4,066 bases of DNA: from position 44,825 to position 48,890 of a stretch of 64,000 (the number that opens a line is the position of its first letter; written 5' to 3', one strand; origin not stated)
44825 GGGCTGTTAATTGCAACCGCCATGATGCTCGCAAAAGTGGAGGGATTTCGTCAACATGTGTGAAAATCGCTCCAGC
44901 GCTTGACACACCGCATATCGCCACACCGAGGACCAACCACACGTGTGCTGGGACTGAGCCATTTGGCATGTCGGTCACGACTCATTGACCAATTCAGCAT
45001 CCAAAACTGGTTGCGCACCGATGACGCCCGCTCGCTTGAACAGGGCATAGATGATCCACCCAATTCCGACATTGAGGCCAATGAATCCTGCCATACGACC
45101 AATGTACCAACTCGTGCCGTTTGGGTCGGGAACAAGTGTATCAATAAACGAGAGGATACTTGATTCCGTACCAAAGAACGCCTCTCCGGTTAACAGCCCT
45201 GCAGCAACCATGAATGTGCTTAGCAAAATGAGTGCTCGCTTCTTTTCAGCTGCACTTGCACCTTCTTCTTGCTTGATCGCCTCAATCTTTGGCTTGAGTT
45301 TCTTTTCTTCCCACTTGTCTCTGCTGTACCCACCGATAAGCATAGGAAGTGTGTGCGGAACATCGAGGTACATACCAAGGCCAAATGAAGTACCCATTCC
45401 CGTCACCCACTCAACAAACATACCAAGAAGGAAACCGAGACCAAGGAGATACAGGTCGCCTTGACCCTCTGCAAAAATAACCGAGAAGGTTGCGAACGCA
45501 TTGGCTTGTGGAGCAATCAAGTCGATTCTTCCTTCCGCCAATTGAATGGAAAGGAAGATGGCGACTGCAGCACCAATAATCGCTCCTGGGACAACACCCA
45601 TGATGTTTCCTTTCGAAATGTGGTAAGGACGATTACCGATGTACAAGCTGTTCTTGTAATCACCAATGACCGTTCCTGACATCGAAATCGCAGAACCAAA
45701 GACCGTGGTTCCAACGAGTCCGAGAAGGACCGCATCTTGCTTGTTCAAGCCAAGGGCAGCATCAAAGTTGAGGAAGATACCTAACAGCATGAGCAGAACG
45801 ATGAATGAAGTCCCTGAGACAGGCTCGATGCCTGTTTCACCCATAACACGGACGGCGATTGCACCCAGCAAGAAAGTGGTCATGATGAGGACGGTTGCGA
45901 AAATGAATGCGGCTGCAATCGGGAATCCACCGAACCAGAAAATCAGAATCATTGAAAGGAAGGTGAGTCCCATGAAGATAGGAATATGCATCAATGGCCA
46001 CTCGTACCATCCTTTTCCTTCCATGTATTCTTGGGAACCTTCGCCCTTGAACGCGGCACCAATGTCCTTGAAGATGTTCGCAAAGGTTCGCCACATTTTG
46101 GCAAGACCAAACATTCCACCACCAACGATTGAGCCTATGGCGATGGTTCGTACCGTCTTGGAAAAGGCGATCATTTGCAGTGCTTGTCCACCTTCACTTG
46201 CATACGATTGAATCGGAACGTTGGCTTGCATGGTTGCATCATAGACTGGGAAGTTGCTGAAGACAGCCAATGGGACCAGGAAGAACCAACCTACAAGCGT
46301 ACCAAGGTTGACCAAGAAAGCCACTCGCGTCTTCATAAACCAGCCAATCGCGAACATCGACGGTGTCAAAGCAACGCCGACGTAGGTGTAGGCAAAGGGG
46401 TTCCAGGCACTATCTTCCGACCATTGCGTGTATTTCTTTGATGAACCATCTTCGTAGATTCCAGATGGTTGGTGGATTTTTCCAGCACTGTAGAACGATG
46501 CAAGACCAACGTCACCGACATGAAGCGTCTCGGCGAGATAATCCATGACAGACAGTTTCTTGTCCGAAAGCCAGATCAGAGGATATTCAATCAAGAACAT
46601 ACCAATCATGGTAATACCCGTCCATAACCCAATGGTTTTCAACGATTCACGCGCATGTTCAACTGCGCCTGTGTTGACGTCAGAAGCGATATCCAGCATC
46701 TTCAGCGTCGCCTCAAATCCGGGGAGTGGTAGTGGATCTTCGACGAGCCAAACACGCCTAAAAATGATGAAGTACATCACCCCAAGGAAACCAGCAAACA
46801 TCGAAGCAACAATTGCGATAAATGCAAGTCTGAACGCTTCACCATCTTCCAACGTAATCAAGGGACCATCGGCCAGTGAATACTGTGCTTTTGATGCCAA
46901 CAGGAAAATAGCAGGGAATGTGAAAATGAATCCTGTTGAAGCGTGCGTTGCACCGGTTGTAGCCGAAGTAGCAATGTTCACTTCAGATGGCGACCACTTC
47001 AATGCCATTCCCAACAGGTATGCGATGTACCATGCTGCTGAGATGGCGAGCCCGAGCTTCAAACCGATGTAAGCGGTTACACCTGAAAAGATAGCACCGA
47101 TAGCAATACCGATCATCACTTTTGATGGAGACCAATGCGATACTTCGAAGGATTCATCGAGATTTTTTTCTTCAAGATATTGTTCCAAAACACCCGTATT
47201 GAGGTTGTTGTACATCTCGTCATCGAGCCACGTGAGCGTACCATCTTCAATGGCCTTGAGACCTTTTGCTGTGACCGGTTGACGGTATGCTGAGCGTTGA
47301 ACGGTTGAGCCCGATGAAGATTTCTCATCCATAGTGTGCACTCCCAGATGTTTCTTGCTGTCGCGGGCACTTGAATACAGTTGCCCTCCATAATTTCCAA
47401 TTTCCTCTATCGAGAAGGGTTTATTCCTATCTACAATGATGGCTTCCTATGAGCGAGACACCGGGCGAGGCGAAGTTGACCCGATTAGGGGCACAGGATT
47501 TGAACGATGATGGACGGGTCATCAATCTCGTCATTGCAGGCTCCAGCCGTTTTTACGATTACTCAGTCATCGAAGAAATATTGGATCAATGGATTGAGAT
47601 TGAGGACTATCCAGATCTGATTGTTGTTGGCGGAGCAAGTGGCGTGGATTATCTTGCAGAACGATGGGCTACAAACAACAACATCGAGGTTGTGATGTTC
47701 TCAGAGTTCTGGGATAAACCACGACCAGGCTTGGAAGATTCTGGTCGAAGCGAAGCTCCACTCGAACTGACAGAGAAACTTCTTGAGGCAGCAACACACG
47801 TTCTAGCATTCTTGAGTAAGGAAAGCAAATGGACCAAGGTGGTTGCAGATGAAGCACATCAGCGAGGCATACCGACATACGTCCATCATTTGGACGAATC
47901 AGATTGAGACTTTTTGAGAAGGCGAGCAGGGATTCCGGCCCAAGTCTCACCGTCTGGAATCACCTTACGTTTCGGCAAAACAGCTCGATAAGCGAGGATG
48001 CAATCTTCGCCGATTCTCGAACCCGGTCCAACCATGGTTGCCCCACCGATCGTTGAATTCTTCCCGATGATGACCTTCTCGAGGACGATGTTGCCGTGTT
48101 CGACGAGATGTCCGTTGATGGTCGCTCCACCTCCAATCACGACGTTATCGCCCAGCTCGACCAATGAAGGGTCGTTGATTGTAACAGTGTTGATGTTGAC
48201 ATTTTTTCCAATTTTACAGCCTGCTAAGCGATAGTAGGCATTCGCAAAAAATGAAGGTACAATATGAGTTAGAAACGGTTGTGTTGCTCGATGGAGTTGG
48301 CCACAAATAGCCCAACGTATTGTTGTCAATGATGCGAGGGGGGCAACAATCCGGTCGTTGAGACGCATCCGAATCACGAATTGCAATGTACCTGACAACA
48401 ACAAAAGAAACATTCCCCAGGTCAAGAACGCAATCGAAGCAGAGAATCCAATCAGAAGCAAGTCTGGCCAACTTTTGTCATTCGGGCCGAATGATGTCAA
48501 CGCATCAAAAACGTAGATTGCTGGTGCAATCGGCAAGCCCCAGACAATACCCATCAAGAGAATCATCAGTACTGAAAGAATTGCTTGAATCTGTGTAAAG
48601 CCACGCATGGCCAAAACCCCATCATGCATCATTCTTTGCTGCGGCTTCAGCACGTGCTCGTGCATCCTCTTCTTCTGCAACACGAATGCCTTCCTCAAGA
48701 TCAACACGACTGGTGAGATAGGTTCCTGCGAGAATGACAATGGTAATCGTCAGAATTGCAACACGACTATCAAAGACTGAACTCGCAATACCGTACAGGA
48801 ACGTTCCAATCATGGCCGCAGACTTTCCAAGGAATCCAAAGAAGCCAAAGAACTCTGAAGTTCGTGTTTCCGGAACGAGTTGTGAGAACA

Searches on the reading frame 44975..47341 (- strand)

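Call 57: search_protein_families(library=pfam, proteins=[window:44975-47341:-], max_evalue=0.00001)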
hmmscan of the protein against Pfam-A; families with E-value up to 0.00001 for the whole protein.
window:44975-47341:- (788 aa): 1 family
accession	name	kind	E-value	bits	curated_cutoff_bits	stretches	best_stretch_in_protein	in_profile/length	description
PF03169.20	OPT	-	1.4e-27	97.1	25.8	2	323-724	217-616/623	OPT oligopeptide transporter protein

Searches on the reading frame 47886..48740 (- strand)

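Call 57: search_protein_families(library=pfam, proteins=[window:47886-48740:-], max_evalue=0.00001)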
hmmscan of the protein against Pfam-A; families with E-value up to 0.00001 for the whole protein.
window:47886-48740:- (284 aa): 1 family
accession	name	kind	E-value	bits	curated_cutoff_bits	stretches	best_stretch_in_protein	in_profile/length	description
PF00132.30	Hexapep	-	5.2e-10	39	27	1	223-255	2-34/36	Bacterial transferase hexapeptide (six repeats)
